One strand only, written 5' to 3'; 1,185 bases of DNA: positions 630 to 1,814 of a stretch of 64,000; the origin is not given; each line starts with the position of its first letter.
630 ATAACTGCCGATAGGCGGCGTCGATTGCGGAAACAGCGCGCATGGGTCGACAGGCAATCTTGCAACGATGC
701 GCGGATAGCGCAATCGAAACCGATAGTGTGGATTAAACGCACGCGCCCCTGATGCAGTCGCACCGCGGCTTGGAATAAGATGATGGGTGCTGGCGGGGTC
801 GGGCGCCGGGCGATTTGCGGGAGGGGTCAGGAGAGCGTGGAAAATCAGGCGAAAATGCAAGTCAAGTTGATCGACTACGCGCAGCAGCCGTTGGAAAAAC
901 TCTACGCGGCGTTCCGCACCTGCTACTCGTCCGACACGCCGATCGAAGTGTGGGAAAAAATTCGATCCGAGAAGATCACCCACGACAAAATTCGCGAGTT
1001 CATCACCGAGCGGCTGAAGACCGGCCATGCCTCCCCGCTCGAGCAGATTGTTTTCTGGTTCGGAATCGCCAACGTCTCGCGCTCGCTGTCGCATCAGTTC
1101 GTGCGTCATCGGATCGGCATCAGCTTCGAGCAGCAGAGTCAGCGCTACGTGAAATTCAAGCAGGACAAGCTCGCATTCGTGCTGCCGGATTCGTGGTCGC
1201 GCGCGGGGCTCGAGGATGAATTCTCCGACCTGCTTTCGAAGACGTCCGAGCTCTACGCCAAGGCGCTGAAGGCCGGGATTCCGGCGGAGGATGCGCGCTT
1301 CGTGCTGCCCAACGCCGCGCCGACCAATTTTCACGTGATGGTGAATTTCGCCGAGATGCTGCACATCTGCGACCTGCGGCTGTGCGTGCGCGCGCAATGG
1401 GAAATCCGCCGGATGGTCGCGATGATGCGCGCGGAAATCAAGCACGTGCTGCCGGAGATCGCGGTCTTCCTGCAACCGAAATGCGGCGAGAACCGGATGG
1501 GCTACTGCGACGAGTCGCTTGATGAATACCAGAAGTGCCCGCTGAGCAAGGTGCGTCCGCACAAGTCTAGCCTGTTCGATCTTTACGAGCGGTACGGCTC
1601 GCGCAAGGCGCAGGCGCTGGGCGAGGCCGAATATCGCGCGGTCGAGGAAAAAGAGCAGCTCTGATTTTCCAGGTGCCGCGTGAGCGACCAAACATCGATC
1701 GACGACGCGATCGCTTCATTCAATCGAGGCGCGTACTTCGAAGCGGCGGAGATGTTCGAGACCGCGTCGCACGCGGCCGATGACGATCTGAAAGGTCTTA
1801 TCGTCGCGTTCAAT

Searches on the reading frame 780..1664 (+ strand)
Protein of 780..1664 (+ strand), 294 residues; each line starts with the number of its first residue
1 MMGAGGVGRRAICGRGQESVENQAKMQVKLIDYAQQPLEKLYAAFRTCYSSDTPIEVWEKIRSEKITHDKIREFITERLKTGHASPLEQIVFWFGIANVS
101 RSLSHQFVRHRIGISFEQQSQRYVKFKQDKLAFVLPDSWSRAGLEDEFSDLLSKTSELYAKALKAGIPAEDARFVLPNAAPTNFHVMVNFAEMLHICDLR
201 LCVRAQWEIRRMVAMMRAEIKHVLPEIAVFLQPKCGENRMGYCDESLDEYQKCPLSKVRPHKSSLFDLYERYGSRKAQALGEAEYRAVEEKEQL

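Call 49: find_encoding_contigs(protein=window:780-1664:+, flank=10000, max_places=4)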
Protein window:780-1664:+ (294 aa): 1 contig read that carries it; 1 place shown.
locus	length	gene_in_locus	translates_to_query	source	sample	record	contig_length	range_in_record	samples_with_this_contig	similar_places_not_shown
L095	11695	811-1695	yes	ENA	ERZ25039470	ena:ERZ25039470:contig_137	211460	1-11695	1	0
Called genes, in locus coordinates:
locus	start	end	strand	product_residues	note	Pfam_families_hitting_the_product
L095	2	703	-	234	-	?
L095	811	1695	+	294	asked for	PF02511:Thy1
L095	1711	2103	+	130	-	PF03745:DUF309 (weak)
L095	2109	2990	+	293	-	PF13191:AAA_16 (weak), PF00004:AAA, PF07724:AAA_2 (weak), PF07728:AAA_5, PF13401:AAA_22 (weak)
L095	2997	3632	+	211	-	-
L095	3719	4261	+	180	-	PF05762:VWA_CoxE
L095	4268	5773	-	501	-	PF00924:MS_channel_2nd, PF21082:MS_channel_3rd, PF00027:cNMP_binding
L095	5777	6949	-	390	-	-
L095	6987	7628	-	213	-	PF01725:Ham1p_like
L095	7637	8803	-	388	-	PF01820:Dala_Dala_lig_N, PF02786:CPSase_L_D2 (weak), PF02222:ATP-grasp (faint), PF07478:Dala_Dala_lig_C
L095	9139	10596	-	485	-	PF00478:IMPDH, PF00571:CBS, PF01070:FMN_dh, PF00977:His_biosynth (weak), PF03060:NMO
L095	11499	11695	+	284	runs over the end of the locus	PF00487:FA_desaturase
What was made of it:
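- Tried and rejected: The 211-kb contig starts about 30 bp before the window, so no extension to the left was possible (call 49).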
